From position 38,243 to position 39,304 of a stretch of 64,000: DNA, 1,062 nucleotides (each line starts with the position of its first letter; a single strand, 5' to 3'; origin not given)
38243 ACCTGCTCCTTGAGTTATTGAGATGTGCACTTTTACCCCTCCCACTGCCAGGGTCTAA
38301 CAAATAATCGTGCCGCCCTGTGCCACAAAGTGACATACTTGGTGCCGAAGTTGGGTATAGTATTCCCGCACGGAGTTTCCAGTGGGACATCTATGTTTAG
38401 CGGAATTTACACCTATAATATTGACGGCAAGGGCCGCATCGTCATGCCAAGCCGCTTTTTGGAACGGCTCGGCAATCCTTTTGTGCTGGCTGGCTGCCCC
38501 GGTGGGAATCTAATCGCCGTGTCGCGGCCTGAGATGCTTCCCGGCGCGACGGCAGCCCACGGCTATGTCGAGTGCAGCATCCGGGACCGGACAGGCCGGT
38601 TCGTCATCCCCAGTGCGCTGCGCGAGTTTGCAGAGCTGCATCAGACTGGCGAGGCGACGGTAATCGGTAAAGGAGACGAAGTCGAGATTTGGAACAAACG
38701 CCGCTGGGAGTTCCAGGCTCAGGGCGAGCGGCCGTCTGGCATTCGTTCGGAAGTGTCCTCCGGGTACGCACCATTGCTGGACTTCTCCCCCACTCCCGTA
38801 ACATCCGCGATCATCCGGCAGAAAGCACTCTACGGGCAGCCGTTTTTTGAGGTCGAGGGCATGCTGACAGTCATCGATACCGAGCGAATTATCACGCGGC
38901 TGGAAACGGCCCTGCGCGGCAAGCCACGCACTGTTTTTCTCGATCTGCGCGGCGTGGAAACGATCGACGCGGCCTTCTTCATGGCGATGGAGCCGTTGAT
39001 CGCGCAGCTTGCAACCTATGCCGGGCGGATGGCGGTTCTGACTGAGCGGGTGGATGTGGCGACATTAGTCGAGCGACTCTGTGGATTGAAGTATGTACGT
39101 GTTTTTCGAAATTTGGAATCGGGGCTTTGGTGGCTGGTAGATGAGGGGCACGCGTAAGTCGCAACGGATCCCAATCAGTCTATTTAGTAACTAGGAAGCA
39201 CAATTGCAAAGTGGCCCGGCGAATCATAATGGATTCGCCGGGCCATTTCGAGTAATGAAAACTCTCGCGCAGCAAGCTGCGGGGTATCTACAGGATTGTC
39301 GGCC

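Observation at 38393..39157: MraZ-type DNA-binding domain fused to a non-phosphorylatable STAS domain, away from any dcw cluster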

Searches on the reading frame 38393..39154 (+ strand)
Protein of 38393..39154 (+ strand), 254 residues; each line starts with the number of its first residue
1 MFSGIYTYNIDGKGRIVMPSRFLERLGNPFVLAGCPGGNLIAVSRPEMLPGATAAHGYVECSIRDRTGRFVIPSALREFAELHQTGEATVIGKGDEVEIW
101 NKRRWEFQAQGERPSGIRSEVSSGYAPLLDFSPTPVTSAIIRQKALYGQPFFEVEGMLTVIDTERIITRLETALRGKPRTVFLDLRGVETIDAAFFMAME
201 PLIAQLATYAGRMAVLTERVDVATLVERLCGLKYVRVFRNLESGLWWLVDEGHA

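Call 3: search_protein_families(library=pfam, proteins=[window:38393-39154:+], max_evalue=1)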
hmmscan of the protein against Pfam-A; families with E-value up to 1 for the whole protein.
window:38393-39154:+ (254 aa): 6 families
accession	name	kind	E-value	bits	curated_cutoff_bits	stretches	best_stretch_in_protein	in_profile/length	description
PF02381.23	MraZ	-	2.6e-14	53.4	23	2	65-110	11-54/72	MraZ protein, putative antitoxin-like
PF01740.26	STAS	-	0.00044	20.4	22.6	1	152-243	13-105/106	STAS domain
PF13466.11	STAS_2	-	0.03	14.9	29.2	1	154-197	3-45/80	STAS domain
PF11964.13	SpoIIAA-like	-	0.12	13.6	25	1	152-248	4-105/106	SpoIIAA-like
PF12962.12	DUF3851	-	0.12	13.2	23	1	180-236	11-68/126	Protein of unknown function (DUF3851)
PF14213.11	DUF4325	-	0.16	12.2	23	1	164-196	3-34/64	STAS-like domain of unknown function (DUF4325)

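Call 4: search_protein_families(library=ncbifam, proteins=[window:38393-39154:+], max_evalue=1)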
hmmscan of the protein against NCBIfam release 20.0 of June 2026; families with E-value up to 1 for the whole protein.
window:38393-39154:+ (254 aa): 9 families
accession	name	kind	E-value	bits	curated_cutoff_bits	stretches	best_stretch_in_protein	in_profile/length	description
TIGR00242.1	TIGR00242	equivalog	1.1e-11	44.8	98.35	2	62-111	81-127/144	division/cell wall cluster transcriptional repressor MraZ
NF001482.0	PRK00326.3-4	equivalog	1.1e-11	44.7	168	2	59-107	94-139/160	division/cell wall cluster transcriptional repressor MraZ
NF001476.0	PRK00326.2-2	equivalog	6.1e-09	35.7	162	2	65-108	97-138/163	division/cell wall cluster transcriptional repressor MraZ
NF001477.0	PRK00326.2-4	equivalog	8e-07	29.1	162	1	64-108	88-130/155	division/cell wall cluster transcriptional repressor MraZ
NF001483.0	PRK00326.3-5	equivalog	0.0015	18.8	239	1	59-106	83-128/155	division/cell wall cluster transcriptional repressor MraZ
NF001475.0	PRK00326.2-1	equivalog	0.019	14.9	257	1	65-106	89-128/149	division/cell wall cluster transcriptional repressor MraZ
TIGR01439.1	lp_hng_hel_AbrB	domain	0.08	12.7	28.3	0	65-99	5-40/44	transcriptional regulator, AbrB family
NF008660.1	PRK11660.1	equivalog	0.11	10.8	614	1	151-214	467-528/572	C4-dicarboxylic acid transporter DauA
TIGR02886.1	spore_II_AA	equivalog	0.17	11.9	114.75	1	154-242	14-103/106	anti-sigma F factor antagonist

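Call 5: find_homologous_proteins(query=window:38393-39154:+, max_evalue=0.001)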
Query window:38393-39154:+ (254 aa): 32 proteins with E <= 0.001 among 1919 candidates.
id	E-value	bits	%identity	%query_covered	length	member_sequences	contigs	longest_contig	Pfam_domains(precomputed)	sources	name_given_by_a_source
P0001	2.0e-161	553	97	100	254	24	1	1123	PF02381.24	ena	-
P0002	2.3e-152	524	93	100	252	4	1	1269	PF02381.24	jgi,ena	-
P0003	1.1e-149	515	90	100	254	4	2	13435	PF01740.27,PF02381.24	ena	-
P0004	3.1e-146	504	87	100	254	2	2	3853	PF02381.24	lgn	-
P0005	7.3e-112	391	69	100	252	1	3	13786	PF01740.27,PF02381.24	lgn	-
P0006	2.9e-111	389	68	100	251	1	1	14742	PF01740.27,PF02381.24,PF13466.13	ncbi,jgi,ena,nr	ncbi:MAG: STAS domain-containing protein [Armatimonadetes bacterium]|nr:STAS domain-containing prote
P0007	1.1e-109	384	68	100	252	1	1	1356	PF01740.27,PF02381.24,PF13466.13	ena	-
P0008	7.1e-109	381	69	100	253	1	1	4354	PF01740.27,PF02381.24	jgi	-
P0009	3.0e-107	376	70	100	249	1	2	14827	PF01740.27,PF02381.24,PF13466.13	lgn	-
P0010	2.0e-106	373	67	100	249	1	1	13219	PF01740.27,PF02381.24,PF13466.13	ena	-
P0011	1.3e-105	371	67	100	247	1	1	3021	PF01740.27,PF02381.24,PF13466.13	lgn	-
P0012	2.1e-104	367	65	100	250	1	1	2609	PF01740.27,PF02381.24,PF13466.13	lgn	-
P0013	3.3e-103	363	67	100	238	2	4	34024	PF01740.27,PF02381.24,PF13466.13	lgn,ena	-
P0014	2.5e-102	360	65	100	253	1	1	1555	PF01740.27,PF02381.24,PF13466.13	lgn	-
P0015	4.2e-101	356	65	100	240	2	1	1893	PF02381.24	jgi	jgi:MraZ protein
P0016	4.6e-100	352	65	100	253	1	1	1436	PF02381.24,PF13466.13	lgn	-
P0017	1.8e-94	334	61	100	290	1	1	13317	PF01740.27,PF02381.24,PF13466.13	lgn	-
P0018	2.4e-94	334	61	100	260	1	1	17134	PF02381.24,PF13466.13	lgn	-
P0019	2.5e-92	327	53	100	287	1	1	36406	PF01740.27,PF02381.24,PF13466.13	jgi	jgi:MraZ protein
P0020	4.0e-92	326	60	100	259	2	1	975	PF01740.27,PF02381.24,PF13466.13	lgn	-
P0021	4.3e-92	326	60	100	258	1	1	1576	PF01740.27,PF02381.24,PF13466.13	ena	-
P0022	5.0e-92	326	54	100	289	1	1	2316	PF01740.27,PF02381.24,PF13466.13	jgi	jgi:MraZ protein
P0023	4.3e-90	320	51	100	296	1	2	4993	PF01740.27,PF02381.24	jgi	jgi:MraZ protein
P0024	3.7e-89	317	53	100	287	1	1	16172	PF02381.24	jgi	jgi:MraZ protein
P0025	7.7e-82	293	53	93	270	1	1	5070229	PF02381.24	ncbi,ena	-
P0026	2.3e-81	291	45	100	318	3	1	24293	PF02381.24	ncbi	-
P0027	1.7e-46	177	68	48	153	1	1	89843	PF02381.24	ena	-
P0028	3.9e-36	143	67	39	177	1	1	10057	PF02381.24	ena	-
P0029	2.8e-20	91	34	97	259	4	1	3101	PF02381.24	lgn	-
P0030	5.0e-6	44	31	42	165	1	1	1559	PF02381.24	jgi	jgi:MraZ protein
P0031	3.4e-5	41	31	46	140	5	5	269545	PF02381.24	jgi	-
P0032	5.8e-5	41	30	43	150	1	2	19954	PF02381.24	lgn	-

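Call 7: find_encoding_contigs(protein=P0025, flank=10000, max_places=3)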
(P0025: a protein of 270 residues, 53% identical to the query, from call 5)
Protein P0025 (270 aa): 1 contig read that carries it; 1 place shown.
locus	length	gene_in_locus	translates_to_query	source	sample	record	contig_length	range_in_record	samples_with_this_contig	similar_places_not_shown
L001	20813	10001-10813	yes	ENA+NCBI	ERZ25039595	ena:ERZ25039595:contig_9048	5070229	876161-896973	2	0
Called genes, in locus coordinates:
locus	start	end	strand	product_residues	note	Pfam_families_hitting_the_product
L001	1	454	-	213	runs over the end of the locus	PF01121:CoaE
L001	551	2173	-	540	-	PF21710:Spt6_S1 (faint), PF00575:S1, PF23459:S1_RRP5 (faint), PF00575:S1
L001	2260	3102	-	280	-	PF01149:Fapy_DNA_glyco, PF06831:H2TH, PF06827:zf-FPG_IleRS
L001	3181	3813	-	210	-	PF14103:DUF4276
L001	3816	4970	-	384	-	PF02463:SMC_N, PF13175:AAA_15 (weak), PF13476:AAA_23 (weak), PF13304:AAA_21, PF13175:AAA_15 (weak)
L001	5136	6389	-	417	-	PF00005:ABC_tran, PF09818:ABC_ATPase (faint), PF02463:SMC_N, PF13191:AAA_16 (weak), PF13304:AAA_21 (faint), PF27219:MJ0874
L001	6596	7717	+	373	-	PF00140:Sigma70_r1_2 (weak), PF04542:Sigma70_r2, PF04539:Sigma70_r3, PF04545:Sigma70_r4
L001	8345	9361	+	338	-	PF01408:GFO_IDH_MocA, PF03447:NAD_binding_3, PF22725:GFO_IDH_MocA_C3, PF02894:GFO_IDH_MocA_C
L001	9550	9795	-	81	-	-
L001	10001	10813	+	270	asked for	PF02381:MraZ (weak)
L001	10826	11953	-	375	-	PF17131:TP_0789-like (faint)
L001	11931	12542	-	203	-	PF13490:zf-HC2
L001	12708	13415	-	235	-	PF07638:Sigma70_ECF (faint), PF04542:Sigma70_r2, PF04545:Sigma70_r4, PF08281:Sigma70_r4_2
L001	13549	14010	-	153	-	PF00160:Pro_isomerase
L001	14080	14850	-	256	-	PF01479:S4, PF00849:PseudoU_synth_2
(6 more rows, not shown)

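Call 8: find_encoding_contigs(protein=P0019, flank=10000, max_places=3)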
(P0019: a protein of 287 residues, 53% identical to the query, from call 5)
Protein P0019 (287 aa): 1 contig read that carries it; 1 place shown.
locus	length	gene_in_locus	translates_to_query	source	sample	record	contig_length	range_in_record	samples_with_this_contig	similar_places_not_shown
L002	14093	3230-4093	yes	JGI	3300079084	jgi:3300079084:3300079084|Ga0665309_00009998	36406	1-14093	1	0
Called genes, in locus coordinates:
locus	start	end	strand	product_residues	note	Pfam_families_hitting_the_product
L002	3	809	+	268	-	?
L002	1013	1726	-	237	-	PF12686:DUF3800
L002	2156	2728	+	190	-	-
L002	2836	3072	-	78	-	-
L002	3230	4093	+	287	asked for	PF02381:MraZ (weak), PF01740:STAS (faint), PF13466:STAS_2 (weak)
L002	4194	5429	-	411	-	PF00079:Serpin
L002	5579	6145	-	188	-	PF00079:Serpin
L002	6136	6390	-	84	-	-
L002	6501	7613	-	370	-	PF04055:Radical_SAM, PF19288:CofH_C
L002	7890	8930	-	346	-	PF02653:BPD_transp_2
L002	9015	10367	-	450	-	PF25145:NfeD1b_N, PF01972:SDH_protease (weak), PF24961:NfeD_membrane, PF01957:NfeD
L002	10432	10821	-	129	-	PF13490:zf-HC2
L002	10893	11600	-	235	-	PF07638:Sigma70_ECF (weak), PF04542:Sigma70_r2, PF08281:Sigma70_r4_2, PF04545:Sigma70_r4 (faint)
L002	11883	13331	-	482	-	PF00180:Iso_dh, PF18324:Isocitrate_DH_C_bact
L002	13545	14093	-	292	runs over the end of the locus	PF01261:AP_endonuc_2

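Call 9: find_encoding_contigs(protein=P0013, flank=10000, max_places=3)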
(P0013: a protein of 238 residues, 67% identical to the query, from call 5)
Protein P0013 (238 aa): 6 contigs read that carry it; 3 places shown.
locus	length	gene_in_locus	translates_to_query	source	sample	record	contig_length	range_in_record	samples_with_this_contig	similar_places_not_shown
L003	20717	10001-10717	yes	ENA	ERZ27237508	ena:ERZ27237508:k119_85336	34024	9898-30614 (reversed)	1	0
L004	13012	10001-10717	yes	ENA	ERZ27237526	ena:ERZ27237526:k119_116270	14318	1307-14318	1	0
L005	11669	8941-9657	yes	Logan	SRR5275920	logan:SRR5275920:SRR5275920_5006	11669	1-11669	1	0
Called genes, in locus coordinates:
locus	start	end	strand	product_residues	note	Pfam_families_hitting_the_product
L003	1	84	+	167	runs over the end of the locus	PF06877:RraB (faint)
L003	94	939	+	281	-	PF01738:DLH, PF00326:Peptidase_S9 (faint), PF00561:Abhydrolase_1 (faint), PF08840:BAAT_C (faint)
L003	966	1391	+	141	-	PF02566:OsmC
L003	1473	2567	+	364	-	PF01075:Glyco_transf_9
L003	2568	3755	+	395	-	PF20706:GT4-conflict, PF13439:Glyco_transf_4, PF13579:Glyco_trans_4_4, PF00534:Glycos_transf_1, PF13692:Glyco_trans_1_4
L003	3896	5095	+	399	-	PF13439:Glyco_transf_4, PF00534:Glycos_transf_1, PF13692:Glyco_trans_1_4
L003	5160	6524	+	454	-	-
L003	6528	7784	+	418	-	PF13480:Acetyltransf_6, PF02388:FemAB (weak)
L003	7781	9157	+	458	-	PF04932:Wzy_C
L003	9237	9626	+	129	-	-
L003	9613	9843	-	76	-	-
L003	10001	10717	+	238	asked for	PF02381:MraZ (weak), PF13466:STAS_2 (weak), PF01740:STAS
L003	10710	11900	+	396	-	PF01546:Peptidase_M20, PF07687:M20_dimer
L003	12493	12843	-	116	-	PF07963:N_methyl, PF07596:SBP_bac_10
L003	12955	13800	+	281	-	PF02811:PHP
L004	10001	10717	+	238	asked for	PF02381:MraZ (weak), PF13466:STAS_2 (weak), PF01740:STAS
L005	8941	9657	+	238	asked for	PF02381:MraZ (weak), PF13466:STAS_2 (weak), PF01740:STAS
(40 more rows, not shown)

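Call 14: find_related_loci(query=A1, collection=genome_contigs, flank=4000)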
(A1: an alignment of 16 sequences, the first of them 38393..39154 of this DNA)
Query A1 (254 aa) in genome_contigs; peptide patterns used: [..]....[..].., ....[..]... (x = any residue, [..] = any of these).
43 stretches matched a pattern; 5 encode a relative of the query (tblastn E <= 1e-3); 5 distinct loci.
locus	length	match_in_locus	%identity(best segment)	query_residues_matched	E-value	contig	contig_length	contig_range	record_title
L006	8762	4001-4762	93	1-254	3e-161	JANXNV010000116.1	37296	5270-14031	MAG: Armatimonadetes bacterium isolate 341R_concoct_144 341R_k141_944237, whole genome shotgun sequence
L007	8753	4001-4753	68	1-254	9e-117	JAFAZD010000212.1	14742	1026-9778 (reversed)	MAG: Armatimonadota bacterium isolate CP_BM_RX_R8_32 BM_RX_R8_k147_3330782, whole genome shotgun sequence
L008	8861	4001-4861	53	1-254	7e-99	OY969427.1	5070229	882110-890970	MAG: uncultured Armatimonadetes bacterium isolate MFD09671.bin.1.19 genome assembly, chromosome: 1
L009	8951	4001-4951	55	1-254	2e-46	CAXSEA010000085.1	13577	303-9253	MAG: uncultured Armatimonadales bacterium isolate private_VT12_metawrap_bin.2 genome assembly, contig: private_VT12_meta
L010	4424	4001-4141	60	126-172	2e-12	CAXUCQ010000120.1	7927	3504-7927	MAG TPA_asm: uncultured Armatimonadales bacterium isolate public_SRR14722156_metawrap_bin.1 genome assembly, contig: pub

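Call 15: find_related_loci(query=A1, collection=metagenome_contigs, flank=3000)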
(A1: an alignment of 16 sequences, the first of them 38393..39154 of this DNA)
Query A1 (254 aa) in metagenome_contigs; peptide patterns used: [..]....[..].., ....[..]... (x = any residue, [..] = any of these).
68 stretches matched a pattern; 3 encode a relative of the query (tblastn E <= 1e-3); 3 distinct loci.
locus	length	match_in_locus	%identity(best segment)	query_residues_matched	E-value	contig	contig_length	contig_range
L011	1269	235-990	93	1-254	7e-175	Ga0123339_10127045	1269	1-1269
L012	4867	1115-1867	68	1-254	2e-117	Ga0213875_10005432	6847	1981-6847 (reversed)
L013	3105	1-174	97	197-254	3e-33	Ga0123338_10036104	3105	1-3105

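Call 17: find_encoding_contigs(protein=P0026, flank=6000, max_places=2)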
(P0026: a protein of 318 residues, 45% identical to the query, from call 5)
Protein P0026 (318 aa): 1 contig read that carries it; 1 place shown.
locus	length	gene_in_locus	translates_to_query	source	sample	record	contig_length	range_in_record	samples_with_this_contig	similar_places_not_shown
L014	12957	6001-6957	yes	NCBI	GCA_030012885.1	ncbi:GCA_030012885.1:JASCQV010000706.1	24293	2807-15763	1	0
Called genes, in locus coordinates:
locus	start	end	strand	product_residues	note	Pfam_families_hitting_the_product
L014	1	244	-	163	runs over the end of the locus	PF12867:DinB_2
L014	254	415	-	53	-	PF00471:Ribosomal_L33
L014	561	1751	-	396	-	PF00009:GTP_EFTU, PF03144:GTP_EFTU_D2, PF03143:GTP_EFTU_D3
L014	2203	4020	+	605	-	PF00501:AMP-binding, PF23562:AMP-binding_C_3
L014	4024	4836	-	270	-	-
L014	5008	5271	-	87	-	-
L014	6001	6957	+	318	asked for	PF02381:MraZ (weak)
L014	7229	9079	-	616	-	PF00128:Alpha-amylase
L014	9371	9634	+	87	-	PF03811:Zn_ribbon_InsA (weak)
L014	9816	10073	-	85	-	-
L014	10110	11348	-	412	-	PF00079:Serpin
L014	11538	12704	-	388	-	PF04055:Radical_SAM, PF19288:CofH_C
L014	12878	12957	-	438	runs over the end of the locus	PF06772:LtrA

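Call 18: find_encoding_contigs(protein=P0029, flank=6000, max_places=2)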
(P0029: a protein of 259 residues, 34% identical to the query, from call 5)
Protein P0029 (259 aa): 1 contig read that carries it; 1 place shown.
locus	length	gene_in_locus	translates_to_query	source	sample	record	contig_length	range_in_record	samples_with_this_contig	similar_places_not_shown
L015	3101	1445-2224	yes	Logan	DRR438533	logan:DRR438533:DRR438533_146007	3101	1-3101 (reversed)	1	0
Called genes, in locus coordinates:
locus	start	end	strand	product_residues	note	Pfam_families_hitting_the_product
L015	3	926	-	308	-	?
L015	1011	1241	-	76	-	-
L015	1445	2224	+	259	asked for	PF02381:MraZ (weak)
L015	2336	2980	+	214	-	PF00196:GerE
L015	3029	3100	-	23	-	?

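Call 19: find_encoding_contigs(protein=P0018, flank=6000, max_places=2)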
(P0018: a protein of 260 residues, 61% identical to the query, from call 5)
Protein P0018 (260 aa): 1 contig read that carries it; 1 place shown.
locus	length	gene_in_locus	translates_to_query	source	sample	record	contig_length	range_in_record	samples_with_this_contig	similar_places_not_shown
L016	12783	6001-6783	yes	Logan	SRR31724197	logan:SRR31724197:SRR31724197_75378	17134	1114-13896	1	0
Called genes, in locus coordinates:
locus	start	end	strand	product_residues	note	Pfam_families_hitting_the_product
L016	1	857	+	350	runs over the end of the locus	PF00483:NTP_transferase, PF12804:NTP_transf_3, PF25084:LbH_EIF2B, PF00132:Hexapep (weak), PF24894:Hexapep_GlmU (weak), PF25087:GMPPB_C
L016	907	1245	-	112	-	-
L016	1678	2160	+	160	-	-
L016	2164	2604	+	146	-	PF03928:HbpS-like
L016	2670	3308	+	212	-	PF13241:NAD_binding_7, PF14824:Sirohm_synth_M (weak)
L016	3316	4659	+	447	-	PF05201:GlutR_N, PF01488:Shikimate_DH, PF03807:F420_oxidored (weak), PF00745:GlutR_dimer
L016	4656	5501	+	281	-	PF01578:Cytochrom_C_asm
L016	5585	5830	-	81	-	-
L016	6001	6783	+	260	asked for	PF02381:MraZ (weak), PF13466:STAS_2 (weak)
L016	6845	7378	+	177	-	PF13274:SocA_Panacea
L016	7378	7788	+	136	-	-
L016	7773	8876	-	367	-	PF04055:Radical_SAM, PF19288:CofH_C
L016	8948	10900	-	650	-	PF02838:Glyco_hydro_20b (weak), PF03648:Glyco_hydro_67N, PF16126:DUF4838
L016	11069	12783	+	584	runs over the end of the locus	PF24521:Ank_KRIT1 (faint), PF13606:Ank_3 (faint), PF12796:Ank_2, PF13637:Ank_4, PF00023:Ank (weak), PF12796:Ank_2, PF13857:Ank_5 (weak), PF13637:Ank_4 (weak)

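Call 20: find_encoding_contigs(protein=P0024, flank=6000, max_places=2)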
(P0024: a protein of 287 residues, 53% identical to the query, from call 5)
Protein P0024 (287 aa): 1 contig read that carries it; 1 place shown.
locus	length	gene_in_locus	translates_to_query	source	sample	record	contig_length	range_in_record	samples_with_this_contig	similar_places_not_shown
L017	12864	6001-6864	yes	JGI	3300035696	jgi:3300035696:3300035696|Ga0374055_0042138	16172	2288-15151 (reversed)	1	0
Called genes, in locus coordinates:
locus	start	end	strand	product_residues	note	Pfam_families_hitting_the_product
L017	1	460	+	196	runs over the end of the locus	PF04140:ICMT, PF04191:PEMT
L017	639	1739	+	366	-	PF00483:NTP_transferase, PF22640:ManC_GMP_beta-helix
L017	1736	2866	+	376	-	PF01041:DegT_DnrJ_EryC1, PF01053:Cys_Met_Meta_PP, PF01212:Beta_elim_lyase (weak)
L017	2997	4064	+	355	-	PF00483:NTP_transferase, PF12804:NTP_transf_3, PF25084:LbH_EIF2B, PF00132:Hexapep (weak), PF24894:Hexapep_GlmU (weak), PF25087:GMPPB_C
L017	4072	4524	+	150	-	PF03928:HbpS-like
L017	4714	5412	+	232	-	-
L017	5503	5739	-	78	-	-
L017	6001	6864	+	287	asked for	PF02381:MraZ (weak)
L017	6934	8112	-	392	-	PF00079:Serpin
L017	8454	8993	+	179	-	PF00258:Flavodoxin_1, PF03358:FMN_red (faint)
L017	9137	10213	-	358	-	PF04055:Radical_SAM, PF19288:CofH_C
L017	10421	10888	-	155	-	-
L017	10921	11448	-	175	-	-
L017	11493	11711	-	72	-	-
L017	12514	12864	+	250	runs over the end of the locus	PF03009:GDPD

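Call 21: predict_structure(alignment_id=A1)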
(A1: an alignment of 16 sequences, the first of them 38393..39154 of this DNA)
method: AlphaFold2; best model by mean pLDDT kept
length: 254 residues; sequences in the alignment: 16
mean_pLDDT: 82.3   pTM: 0.58
mean pLDDT of the five models: 82.3, 81.7, 79.9, 77.9, 72.9
residues with pLDDT >= 90: 105; 70-90: 117; 50-70: 9; < 50: 23
segments of 3 or more residues with pLDDT < 50: 113-135
pLDDT, mean of each block of 10 residues (from residue 1): 90 92 92 86 90 71 87 87 88 92 85 37 32 54 92 89 90 93 90 82 89 91 82 85 89 85
secondary structure, 60 per line:
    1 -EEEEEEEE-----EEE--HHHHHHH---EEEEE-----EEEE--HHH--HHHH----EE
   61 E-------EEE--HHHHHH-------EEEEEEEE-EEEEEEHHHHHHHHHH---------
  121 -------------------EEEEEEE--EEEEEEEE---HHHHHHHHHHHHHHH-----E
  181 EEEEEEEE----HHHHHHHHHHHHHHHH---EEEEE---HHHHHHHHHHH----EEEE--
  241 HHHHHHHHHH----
elements in order: E2-9 E15-17 H20-26 E30-34 E40-43 H51-54 E59-61 E69-71 H74-79 E87-94 E96-101 H102-111 E140-146 E149-156 H160-174 E180-188 H193-208 E212-216 H220-230 E235-238 H241-250
